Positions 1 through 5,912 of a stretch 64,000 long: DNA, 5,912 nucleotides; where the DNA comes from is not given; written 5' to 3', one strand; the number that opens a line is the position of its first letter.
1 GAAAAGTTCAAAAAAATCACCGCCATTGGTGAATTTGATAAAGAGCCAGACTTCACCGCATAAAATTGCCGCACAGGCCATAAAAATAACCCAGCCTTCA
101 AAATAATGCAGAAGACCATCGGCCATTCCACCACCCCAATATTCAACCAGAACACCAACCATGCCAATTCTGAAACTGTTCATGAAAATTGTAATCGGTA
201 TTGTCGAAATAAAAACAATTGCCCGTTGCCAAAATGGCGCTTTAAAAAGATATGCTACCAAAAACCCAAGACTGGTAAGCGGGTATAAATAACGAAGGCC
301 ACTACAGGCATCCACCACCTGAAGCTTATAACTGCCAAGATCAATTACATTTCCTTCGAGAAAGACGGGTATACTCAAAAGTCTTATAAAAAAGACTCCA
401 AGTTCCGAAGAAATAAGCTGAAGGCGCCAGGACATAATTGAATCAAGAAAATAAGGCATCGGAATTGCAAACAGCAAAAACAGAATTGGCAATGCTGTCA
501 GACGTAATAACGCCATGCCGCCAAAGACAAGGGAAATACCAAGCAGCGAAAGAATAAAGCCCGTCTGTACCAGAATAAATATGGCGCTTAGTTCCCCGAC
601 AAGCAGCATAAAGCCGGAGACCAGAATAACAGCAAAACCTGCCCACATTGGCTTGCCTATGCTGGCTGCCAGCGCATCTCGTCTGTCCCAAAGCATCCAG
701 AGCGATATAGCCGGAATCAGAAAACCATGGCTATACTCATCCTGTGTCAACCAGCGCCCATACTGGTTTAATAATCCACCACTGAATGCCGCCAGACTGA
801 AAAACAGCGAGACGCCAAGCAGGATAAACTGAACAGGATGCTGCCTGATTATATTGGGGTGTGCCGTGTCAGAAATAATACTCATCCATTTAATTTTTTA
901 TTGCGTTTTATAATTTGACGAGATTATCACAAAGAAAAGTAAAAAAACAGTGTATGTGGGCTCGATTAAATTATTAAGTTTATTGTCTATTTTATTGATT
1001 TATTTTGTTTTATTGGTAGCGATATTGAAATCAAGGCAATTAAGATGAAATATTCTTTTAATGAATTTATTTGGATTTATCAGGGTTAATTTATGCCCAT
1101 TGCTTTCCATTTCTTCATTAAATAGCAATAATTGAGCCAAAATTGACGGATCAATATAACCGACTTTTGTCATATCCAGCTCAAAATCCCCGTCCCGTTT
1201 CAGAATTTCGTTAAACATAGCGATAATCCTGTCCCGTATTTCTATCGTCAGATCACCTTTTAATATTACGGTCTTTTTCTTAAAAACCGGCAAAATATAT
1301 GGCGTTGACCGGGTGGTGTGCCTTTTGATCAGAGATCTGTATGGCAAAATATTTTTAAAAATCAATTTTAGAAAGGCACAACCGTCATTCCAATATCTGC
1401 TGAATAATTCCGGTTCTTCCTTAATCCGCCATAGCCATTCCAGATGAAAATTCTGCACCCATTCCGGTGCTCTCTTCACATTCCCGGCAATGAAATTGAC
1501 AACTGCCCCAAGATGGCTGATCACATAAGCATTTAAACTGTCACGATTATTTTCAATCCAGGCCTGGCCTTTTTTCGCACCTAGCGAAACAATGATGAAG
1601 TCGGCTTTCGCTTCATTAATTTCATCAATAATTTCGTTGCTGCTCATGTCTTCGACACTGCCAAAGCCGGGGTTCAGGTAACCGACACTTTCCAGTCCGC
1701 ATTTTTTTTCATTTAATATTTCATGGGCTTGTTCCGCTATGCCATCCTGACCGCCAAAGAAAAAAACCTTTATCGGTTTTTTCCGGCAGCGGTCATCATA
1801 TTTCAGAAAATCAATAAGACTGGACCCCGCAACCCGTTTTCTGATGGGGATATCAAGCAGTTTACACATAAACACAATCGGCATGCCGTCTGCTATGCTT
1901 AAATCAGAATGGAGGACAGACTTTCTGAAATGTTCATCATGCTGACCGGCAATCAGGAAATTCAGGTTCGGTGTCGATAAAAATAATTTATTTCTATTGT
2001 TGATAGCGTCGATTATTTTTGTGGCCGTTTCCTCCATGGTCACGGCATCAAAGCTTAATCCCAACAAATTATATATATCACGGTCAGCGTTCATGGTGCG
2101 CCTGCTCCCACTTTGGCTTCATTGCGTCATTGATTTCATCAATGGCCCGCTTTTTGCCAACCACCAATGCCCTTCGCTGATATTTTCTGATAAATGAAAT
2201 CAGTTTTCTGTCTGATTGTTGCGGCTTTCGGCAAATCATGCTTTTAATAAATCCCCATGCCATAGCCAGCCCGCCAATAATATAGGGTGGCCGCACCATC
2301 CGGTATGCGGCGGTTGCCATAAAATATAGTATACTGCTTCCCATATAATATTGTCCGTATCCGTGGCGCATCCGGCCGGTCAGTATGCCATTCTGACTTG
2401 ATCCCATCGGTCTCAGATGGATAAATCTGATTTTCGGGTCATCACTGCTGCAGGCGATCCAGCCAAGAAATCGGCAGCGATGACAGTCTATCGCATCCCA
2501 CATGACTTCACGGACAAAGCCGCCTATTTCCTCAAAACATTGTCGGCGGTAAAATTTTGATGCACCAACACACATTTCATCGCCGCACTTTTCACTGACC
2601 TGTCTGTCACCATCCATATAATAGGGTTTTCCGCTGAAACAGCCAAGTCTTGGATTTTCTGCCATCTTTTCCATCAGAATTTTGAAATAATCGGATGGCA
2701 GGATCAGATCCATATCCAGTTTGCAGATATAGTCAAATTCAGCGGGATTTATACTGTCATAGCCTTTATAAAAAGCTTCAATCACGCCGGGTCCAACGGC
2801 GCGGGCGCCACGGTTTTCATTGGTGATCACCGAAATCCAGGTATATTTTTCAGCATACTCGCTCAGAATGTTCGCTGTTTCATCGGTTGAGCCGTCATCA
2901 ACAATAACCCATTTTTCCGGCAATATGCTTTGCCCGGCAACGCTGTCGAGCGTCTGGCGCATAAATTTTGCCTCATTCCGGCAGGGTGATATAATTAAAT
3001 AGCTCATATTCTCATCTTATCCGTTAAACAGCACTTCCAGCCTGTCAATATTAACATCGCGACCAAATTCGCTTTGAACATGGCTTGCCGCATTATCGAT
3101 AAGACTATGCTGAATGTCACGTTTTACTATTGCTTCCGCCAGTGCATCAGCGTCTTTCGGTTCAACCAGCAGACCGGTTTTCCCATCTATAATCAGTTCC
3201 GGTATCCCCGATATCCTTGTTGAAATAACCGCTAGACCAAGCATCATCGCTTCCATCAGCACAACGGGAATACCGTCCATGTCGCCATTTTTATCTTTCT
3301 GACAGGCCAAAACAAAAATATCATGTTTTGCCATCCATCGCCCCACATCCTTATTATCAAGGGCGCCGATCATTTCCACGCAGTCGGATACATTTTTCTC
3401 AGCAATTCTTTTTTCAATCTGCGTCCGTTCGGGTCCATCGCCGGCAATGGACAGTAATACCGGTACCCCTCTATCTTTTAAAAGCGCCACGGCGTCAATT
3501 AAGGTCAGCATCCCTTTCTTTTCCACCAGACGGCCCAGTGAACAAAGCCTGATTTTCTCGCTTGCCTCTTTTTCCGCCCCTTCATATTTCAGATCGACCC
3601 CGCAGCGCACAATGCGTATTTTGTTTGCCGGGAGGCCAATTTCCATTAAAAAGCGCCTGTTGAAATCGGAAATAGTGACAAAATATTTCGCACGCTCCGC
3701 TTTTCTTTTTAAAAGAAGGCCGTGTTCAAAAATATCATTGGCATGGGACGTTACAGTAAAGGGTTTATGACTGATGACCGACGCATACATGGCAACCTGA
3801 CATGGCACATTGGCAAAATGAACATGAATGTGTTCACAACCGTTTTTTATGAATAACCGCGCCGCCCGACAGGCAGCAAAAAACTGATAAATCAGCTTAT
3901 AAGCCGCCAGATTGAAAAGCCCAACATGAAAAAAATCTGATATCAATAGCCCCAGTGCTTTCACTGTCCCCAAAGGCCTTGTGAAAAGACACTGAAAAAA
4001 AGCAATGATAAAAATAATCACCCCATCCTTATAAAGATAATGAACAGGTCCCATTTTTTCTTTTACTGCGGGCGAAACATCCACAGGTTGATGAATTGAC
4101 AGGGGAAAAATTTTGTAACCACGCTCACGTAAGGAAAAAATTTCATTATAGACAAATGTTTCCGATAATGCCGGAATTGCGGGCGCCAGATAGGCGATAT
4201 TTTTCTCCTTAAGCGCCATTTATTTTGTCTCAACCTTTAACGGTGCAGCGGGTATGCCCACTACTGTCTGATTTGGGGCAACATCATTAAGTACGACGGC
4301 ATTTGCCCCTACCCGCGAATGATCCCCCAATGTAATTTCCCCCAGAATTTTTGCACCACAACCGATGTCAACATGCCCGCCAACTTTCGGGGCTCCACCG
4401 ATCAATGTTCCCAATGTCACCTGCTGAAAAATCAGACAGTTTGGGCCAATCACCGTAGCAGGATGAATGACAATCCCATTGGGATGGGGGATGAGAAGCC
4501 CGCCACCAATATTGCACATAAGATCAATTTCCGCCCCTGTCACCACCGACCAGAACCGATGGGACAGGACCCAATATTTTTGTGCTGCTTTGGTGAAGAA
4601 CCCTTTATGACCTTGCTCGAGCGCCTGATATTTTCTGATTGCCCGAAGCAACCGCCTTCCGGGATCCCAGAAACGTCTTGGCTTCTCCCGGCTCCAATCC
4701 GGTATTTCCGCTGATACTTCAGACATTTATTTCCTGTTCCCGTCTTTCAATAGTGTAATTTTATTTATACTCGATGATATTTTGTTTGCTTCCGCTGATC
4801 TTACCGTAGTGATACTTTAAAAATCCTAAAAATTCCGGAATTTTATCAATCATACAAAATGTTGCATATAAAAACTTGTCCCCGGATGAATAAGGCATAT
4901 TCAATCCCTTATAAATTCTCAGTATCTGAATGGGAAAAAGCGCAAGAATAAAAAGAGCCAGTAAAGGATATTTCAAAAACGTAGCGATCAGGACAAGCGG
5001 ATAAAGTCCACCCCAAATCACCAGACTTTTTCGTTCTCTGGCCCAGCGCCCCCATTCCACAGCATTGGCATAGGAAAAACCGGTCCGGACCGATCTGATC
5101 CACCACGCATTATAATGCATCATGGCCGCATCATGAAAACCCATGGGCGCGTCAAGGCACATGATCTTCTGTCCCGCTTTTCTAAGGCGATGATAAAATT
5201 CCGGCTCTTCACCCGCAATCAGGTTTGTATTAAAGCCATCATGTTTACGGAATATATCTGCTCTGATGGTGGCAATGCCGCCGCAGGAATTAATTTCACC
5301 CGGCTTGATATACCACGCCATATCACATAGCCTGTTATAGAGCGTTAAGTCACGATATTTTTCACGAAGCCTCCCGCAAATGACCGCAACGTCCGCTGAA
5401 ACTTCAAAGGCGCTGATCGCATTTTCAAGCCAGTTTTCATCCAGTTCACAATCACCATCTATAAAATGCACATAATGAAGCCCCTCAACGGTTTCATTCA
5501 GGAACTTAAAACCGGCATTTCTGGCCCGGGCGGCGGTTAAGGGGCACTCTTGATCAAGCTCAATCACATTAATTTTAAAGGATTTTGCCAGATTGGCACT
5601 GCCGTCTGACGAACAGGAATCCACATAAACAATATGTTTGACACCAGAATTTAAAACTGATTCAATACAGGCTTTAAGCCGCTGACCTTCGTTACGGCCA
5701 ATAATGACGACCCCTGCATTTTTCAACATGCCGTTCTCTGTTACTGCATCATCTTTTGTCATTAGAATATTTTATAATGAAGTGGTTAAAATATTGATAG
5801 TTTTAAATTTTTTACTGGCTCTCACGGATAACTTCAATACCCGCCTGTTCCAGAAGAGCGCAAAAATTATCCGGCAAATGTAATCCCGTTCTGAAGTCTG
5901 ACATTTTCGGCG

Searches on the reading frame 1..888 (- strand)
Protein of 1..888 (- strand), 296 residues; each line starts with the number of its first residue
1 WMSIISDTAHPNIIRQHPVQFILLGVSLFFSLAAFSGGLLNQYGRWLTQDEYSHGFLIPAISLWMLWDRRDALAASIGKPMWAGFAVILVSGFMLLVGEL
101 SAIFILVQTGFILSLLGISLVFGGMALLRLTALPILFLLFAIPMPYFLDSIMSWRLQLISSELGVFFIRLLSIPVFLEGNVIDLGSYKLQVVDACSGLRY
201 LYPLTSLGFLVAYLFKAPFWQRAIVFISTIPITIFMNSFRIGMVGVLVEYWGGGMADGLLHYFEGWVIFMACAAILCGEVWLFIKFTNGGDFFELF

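Call 56: search_protein_families(library=ncbifam, proteins=[window:1-888:-], max_evalue=0.00001)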
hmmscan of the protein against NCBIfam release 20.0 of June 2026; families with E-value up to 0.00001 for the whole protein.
window:1-888:- (296 aa): 14 families
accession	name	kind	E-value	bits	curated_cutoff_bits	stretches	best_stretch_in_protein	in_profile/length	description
TIGR04152.1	exosort_VPLPA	exception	6.2e-92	309.2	400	1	45-288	3-247/486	VPLPA-CTERM-specific exosortase XrtD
NF038142.1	exosort_XrtW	exception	2.1e-56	191.3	425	1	20-285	4-267/494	exosortase W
TIGR03109.2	exosort_XrtA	exception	1.7e-52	178.4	208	1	23-283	2-259/261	exosortase A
TIGR02602.1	8TM_EpsH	subfamily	2.6e-49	167.9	105.55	1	45-276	3-233/241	exosortase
NF035943.2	exosort_XrtV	exception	7.4e-36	123.8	313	1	45-276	27-259/270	exosortase V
TIGR03113.1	exosort_XrtB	exception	7.7e-25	88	275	1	44-275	22-256/268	exosortase B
TIGR04151.1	exosort_VPDSG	exception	2.5e-22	79.7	300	1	19-271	26-287/306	VPDSG-CTERM-specific exosortase XrtC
TIGR04178.1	exo_archaeo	signature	1e-19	70.6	23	1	189-282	1-94/97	exosortase/archaeosortase family protein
TIGR03763.1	cyanoexo_CrtA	exception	1e-10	41.6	150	1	56-283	38-258/260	cyanoexosortase A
NF033464.1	cyanoexo_CrtC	exception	3.7e-09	36.5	225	1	59-255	44-247/278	cyanoexosortase C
TIGR04156.1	cyanoexo_CrtB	exception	1.3e-07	31.4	300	1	50-277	35-258/280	cyanoexosortase B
NF033770.1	exosort_XrtT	exception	4.5e-07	28.8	250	1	67-248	45-228/472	exosortase T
TIGR04476.1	exosort_XrtN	exception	2.2e-06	27.1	200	1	95-270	58-233/406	exosortase N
TIGR04124.1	archaeo_artE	exception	3.5e-06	27.2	95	1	137-276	12-143/153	archaeosortase family protein ArtE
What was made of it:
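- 1..888 (-): Exosortase, N-terminal 296 aa, cut by the window start. NCBIfam XrtD 309 bits, XrtA 178 bits, 8TM_EpsH 168 bits (above its cut-off of 105.55) (call 56).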

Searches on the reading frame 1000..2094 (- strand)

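Call 12: search_protein_families(library=pfam, proteins=[window:1000-2094:-], max_evalue=0.001)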
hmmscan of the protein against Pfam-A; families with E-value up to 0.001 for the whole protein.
window:1000-2094:- (364 aa): 3 families
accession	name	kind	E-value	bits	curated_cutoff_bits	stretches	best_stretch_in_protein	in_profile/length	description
PF03808.19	Glyco_tran_WecG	-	2.6e-45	154.7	27.4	1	63-233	1-167/168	Glycosyl transferase WecG/TagA/CpsF family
PF13466.11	STAS_2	-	4.2e-09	36.9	29.2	1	278-351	3-76/80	STAS domain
PF01740.26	STAS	-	1.2e-06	28.7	22.6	1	278-358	15-97/106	STAS domain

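Call 56: search_protein_families(library=ncbifam, proteins=[window:1000-2094:-], max_evalue=0.00001)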
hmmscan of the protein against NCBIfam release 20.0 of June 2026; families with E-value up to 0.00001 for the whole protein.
window:1000-2094:- (364 aa): 4 families
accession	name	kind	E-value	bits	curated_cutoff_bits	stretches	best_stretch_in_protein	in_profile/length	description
NF041872.1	EPS_EpsA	equivalog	1.5e-37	129.4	500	1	9-247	19-256/265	exopolysaccharide biosynthesis glycosyltransferase EpsA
NF041710.1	UDPacetylman_taseTarA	equivalog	2.4e-29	102.6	350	1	7-224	8-220/247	N-acetylglucosaminyldiphosphoundecaprenol N-acetyl-beta-D-mannosaminyltransferase TarA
TIGR00696.1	wecG_tagA_cpsF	superfamily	3e-27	95.5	69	1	62-233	5-171/178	WecB/TagA/CpsF family glycosyltransferase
NF002980.1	PRK03692.1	equivalog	1.9e-17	63.5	323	1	36-235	32-226/240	lipopolysaccharide N-acetylmannosaminouronosyltransferase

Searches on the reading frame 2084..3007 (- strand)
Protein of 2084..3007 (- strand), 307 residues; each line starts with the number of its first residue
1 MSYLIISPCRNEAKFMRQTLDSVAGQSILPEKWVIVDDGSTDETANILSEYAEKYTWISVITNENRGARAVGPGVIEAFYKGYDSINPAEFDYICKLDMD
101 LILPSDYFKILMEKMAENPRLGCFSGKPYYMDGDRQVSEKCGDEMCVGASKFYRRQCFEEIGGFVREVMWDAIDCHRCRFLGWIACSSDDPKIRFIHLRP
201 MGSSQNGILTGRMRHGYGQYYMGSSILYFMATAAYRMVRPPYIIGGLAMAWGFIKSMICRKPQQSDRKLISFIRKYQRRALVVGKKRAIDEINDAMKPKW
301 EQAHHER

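Call 12: search_protein_families(library=pfam, proteins=[window:2084-3007:-], max_evalue=0.001)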
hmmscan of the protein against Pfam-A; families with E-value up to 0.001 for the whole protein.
window:2084-3007:- (307 aa): 3 families
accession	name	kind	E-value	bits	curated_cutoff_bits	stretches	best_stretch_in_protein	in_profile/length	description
PF00535.33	Glycos_transf_2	-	2.4e-17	63.8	23.3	1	5-133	2-121/168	Glycosyl transferase family 2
PF13641.12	Glyco_tranf_2_3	-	3.2e-07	31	27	1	5-155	5-143/230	Glycosyltransferase like family 2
PF13506.12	Glyco_transf_21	-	0.00042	20.3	21.7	0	87-134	27-73/174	Glycosyl transferase family 21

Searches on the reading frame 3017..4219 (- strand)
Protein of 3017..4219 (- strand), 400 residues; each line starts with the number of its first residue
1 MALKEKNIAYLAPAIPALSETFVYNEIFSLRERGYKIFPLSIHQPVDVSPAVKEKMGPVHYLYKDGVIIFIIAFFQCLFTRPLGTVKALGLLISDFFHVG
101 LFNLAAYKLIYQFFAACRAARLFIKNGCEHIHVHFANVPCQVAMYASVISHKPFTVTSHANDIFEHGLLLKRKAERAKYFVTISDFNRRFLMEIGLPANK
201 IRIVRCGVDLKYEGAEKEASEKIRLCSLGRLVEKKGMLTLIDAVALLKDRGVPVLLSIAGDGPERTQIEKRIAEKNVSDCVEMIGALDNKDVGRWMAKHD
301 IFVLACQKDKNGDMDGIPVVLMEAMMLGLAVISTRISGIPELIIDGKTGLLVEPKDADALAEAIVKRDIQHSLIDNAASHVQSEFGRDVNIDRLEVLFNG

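Call 12: search_protein_families(library=pfam, proteins=[window:3017-4219:-], max_evalue=0.001)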
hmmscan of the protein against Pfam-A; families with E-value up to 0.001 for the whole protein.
window:3017-4219:- (400 aa): 3 families
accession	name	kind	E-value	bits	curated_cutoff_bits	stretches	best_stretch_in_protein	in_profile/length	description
PF00534.26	Glycos_transf_1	-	2.2e-35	122.1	26.4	1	216-364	9-152/172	Glycosyl transferases group 1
PF13692.12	Glyco_trans_1_4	-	1.5e-33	116.5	27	1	224-366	3-138/142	Glycosyl transferases group 1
PF13439.12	Glyco_transf_4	-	6.3e-11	43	28.5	1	98-211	42-169/170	Glycosyltransferase Family 4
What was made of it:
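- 1000..5762 (-): Downstream operon genes: GT2 (4761-5762), hexapeptide acetyltransferase (4220-4726), GT4 (3017-4219), GT2 (2084-3007) and a WecG-family GT fused to STAS (1000-2094). Pfam (call 12).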

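Call 59: search_protein_families(library=pfam, alignment_id=A6, max_evalue=0.00001)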
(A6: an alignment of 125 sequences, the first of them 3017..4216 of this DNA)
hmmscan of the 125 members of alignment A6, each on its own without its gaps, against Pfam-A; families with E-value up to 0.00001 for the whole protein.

A. member 1, window:3017-4216:- (399 aa): 3 families
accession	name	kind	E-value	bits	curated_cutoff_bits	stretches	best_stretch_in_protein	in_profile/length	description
PF00534.26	Glycos_transf_1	-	2.2e-35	122.1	26.4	1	215-363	9-152/172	Glycosyl transferases group 1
PF13692.12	Glyco_trans_1_4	-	1.6e-33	116.4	27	1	223-365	3-138/142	Glycosyl transferases group 1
PF13439.12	Glyco_transf_4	-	6.3e-11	43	28.5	1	97-210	42-169/170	Glycosyltransferase Family 4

B. families by the number of members that match (of 125 scanned): 126 families (the first 25 are shown)
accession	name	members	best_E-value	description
PF00535.33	Glycos_transf_2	13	9.9e-35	Glycosyl transferase family 2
PF00534.26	Glycos_transf_1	11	1.3e-40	Glycosyl transferases group 1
PF13692.12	Glyco_trans_1_4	11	1.1e-33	Glycosyl transferases group 1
PF13439.12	Glyco_transf_4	10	5.6e-16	Glycosyltransferase Family 4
PF13641.12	Glyco_tranf_2_3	9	2.8e-17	Glycosyltransferase like family 2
PF13440.11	Polysacc_synt_3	6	1.8e-49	Polysaccharide biosynthesis protein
PF01943.22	Polysacc_synt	6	3.8e-23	Polysaccharide biosynthesis protein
PF13579.12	Glyco_trans_4_4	6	4.2e-16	Glycosyl transferase 4-like domain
PF10111.15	Glyco_tranf_2_2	6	1.5e-14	Glycosyltransferase like family 2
PF01370.27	Epimerase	4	7.8e-61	NAD dependent epimerase/dehydratase family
PF16363.11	GDP_Man_Dehyd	4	1e-59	GDP-mannose 4,6 dehydratase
PF04321.23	RmlD_sub_bind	4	4.8e-15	RmlD substrate binding domain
PF02719.21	Polysacc_synt_2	3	6.6e-17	Polysaccharide biosynthesis protein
PF01073.25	3Beta_HSD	3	6.9e-16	3-beta hydroxysteroid dehydrogenase/isomerase family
PF08241.18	Methyltransf_11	3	1.9e-14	Methyltransferase domain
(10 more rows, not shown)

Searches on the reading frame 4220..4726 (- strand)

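Call 12: search_protein_families(library=pfam, proteins=[window:4220-4726:-], max_evalue=0.001)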
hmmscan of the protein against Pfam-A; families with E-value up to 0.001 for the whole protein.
window:4220-4726:- (168 aa): 1 family
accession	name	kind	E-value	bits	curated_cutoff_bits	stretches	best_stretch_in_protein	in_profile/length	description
PF00132.30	Hexapep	-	6.6e-07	29.2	27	1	114-146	3-35/36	Bacterial transferase hexapeptide (six repeats)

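Call 56: search_protein_families(library=ncbifam, proteins=[window:4220-4726:-], max_evalue=0.00001)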
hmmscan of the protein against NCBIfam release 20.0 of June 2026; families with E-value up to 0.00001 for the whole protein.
window:4220-4726:- (168 aa): 12 families
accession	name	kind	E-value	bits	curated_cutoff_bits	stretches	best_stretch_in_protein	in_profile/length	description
NF041874.1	EPS_EpsC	equivalog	2.1e-31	108.9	150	1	48-162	45-163/168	serine O-acetyltransferase EpsC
TIGR01172.1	cysE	equivalog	6.1e-28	97.9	210.65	1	43-160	40-161/162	serine O-acetyltransferase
NF008349.0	PRK11132.1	equivalog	4.7e-19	68.5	397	1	58-161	135-242/273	serine O-acetyltransferase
TIGR03570.1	NeuD_NnaD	subfamily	3.5e-13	49.6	160.8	1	83-160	122-201/202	NeuD/PglB/VioB family sugar acetyltransferase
NF007564.0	PRK10191.1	equivalog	4.8e-12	45.6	196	1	59-160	52-156/162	colanic acid biosynthesis acetyltransferase WcaB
TIGR04016.1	WcaB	equivalog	2.3e-11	43.5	194.65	1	54-160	31-140/146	colanic acid biosynthesis acetyltransferase WcaB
NF002060.0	PRK00892.1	subfamily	2.4e-09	36.8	207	1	91-164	246-316/345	UDP-3-O-(3-hydroxymyristoyl)glucosamine N-acyltransferase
TIGR01853.1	lipid_A_lpxD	equivalog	2.4e-09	36.6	242.5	1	90-165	236-307/325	UDP-3-O-(3-hydroxymyristoyl)glucosamine N-acyltransferase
TIGR03308.1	phn_thr-fam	hypoth_equivalog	1.4e-07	31.6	201.65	1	115-164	111-160/204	phosphonate metabolim protein, transferase hexapeptide repeat family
NF058585.1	HptprglPActTf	PfamEq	5.7e-06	26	300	0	82-162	75-156/172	heptaprenylglyceryl phosphate O-acetyltransferase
NF033468.1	stregram_VatI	exception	6.3e-06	26.1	415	0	109-163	109-163/208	streptogramin A O-acetyltransferase Vat(I)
TIGR03532.1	DapD_Ac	equivalog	8.7e-06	25.5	231.75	0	61-164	107-212/231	2,3,4,5-tetrahydropyridine-2,6-dicarboxylate N-acetyltransferase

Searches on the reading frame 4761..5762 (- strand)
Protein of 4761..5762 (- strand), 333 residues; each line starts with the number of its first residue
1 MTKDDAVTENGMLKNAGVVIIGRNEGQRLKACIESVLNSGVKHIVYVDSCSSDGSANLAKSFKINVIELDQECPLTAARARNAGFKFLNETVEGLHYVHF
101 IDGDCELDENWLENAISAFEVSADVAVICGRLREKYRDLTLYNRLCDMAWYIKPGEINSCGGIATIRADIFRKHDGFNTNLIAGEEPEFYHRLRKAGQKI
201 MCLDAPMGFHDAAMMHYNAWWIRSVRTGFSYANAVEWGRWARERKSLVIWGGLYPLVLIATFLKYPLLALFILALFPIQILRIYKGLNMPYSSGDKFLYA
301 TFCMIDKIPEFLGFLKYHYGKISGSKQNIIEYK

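Call 12: search_protein_families(library=pfam, proteins=[window:4761-5762:-], max_evalue=0.001)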
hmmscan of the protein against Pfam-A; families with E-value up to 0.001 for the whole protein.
window:4761-5762:- (333 aa): 3 families
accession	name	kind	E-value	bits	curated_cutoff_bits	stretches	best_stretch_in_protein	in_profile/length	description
PF00535.33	Glycos_transf_2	-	3.2e-18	66.7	23.3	1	18-140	2-124/168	Glycosyl transferase family 2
PF13632.12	Glyco_trans_2_3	-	4.9e-05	23.7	27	1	97-276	1-188/198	Glycosyl transferase family group 2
PF13704.12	Glyco_tranf_2_4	-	0.00047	21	27.5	1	23-104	1-81/98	Glycosyl transferase family 2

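Call 33: search_protein_families(library=pfam, alignment_id=A2, max_evalue=0.00001)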
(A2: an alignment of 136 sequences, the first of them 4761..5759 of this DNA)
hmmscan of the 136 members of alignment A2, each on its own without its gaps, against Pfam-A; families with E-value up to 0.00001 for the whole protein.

A. member 1, window:4761-5759:- (332 aa): 1 family
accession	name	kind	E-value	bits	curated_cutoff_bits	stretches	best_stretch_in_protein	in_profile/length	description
PF00535.33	Glycos_transf_2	-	3.2e-18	66.7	23.3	1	17-138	2-123/168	Glycosyl transferase family 2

B. families by the number of members that match (of 136 scanned): 108 families (the first 25 are shown)
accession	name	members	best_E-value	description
PF00535.33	Glycos_transf_2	12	2.1e-36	Glycosyl transferase family 2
PF00534.26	Glycos_transf_1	10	2.1e-42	Glycosyl transferases group 1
PF13692.12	Glyco_trans_1_4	10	9.9e-37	Glycosyl transferases group 1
PF13439.12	Glyco_transf_4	8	1.5e-20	Glycosyltransferase Family 4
PF13524.12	Glyco_trans_1_2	8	8.4e-15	Glycosyl transferase-like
PF00132.30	Hexapep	6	7.8e-14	Bacterial transferase hexapeptide (six repeats)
PF13641.12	Glyco_tranf_2_3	6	5.5e-13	Glycosyltransferase like family 2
PF20706.3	GT4-conflict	6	8.5e-12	Family 4 Glycosyltransferase in conflict systems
PF00483.29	NTP_transferase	5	3.5e-78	Nucleotidyl transferase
PF10111.15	Glyco_tranf_2_2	5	9e-19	Glycosyltransferase like family 2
PF12804.13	NTP_transf_3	5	8.6e-10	MobA-like NTP transferase domain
PF00342.24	PGI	4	1.3e-29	Phosphoglucose isomerase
PF13579.12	Glyco_trans_4_4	4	9.8e-17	Glycosyl transferase 4-like domain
PF00801.26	PKD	4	2.3e-14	PKD domain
PF18911.6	PKD_4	4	5.4e-11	PKD domain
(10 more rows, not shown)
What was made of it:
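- Of 125 genes at positions 3-4, 13 are GT2, 11 GT4 and 6 Wzx (calls 33, 59).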
